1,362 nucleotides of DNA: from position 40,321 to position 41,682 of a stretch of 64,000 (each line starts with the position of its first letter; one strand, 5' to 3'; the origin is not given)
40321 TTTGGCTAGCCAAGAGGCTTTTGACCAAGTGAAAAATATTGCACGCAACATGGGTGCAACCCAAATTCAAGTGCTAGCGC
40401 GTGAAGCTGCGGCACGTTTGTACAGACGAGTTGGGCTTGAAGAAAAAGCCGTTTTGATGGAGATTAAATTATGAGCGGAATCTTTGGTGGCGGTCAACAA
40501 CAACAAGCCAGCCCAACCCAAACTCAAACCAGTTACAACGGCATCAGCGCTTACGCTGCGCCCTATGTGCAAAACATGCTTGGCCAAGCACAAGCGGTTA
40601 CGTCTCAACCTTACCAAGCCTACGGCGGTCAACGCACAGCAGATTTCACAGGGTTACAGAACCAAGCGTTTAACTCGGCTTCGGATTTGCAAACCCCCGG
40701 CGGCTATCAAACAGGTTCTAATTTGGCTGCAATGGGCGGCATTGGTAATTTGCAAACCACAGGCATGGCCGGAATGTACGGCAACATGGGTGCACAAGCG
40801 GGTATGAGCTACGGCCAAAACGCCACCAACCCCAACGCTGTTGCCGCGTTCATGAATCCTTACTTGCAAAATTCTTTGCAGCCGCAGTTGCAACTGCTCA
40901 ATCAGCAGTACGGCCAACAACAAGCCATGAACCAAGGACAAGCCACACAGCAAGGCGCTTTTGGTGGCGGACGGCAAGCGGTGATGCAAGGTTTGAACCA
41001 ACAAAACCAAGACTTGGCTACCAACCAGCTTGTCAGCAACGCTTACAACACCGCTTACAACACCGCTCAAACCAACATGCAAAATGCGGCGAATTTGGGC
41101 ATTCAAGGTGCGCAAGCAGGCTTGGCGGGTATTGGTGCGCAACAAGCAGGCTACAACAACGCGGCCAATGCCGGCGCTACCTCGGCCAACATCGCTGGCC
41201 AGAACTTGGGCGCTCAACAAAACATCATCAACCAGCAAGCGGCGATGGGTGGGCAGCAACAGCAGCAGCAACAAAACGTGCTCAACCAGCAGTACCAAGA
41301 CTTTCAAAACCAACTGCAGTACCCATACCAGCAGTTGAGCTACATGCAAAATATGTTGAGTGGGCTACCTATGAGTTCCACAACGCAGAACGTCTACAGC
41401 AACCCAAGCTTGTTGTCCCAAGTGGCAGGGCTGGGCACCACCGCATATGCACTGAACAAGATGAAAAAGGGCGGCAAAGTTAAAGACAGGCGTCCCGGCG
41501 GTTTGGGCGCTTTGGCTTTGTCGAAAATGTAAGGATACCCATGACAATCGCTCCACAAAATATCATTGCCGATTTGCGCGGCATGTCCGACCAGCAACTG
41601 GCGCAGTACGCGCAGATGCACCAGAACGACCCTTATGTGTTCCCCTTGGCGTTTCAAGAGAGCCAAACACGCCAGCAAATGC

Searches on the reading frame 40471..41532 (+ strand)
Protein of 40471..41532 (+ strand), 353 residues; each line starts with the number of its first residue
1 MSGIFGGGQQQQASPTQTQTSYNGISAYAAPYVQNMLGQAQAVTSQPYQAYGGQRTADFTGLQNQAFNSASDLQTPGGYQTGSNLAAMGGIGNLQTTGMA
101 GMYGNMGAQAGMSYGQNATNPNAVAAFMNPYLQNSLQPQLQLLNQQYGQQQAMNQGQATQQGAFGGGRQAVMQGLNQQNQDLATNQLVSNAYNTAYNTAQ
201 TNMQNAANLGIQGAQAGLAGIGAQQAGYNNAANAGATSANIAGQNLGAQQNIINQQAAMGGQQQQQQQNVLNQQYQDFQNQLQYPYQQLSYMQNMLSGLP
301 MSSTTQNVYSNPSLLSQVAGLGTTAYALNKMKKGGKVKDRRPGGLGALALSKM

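Call 15: search_protein_families(library=phrogs, proteins=[window:40471-41532:+], max_evalue=0.001)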
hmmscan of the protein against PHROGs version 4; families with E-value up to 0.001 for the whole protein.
window:40471-41532:+ (353 aa): 1 family
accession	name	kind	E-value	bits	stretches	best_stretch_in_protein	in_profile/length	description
phrog_4287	-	DNA, RNA and nucleotide metabolism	8.8e-15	55.8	1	13-326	8-310/392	DNA ejection protein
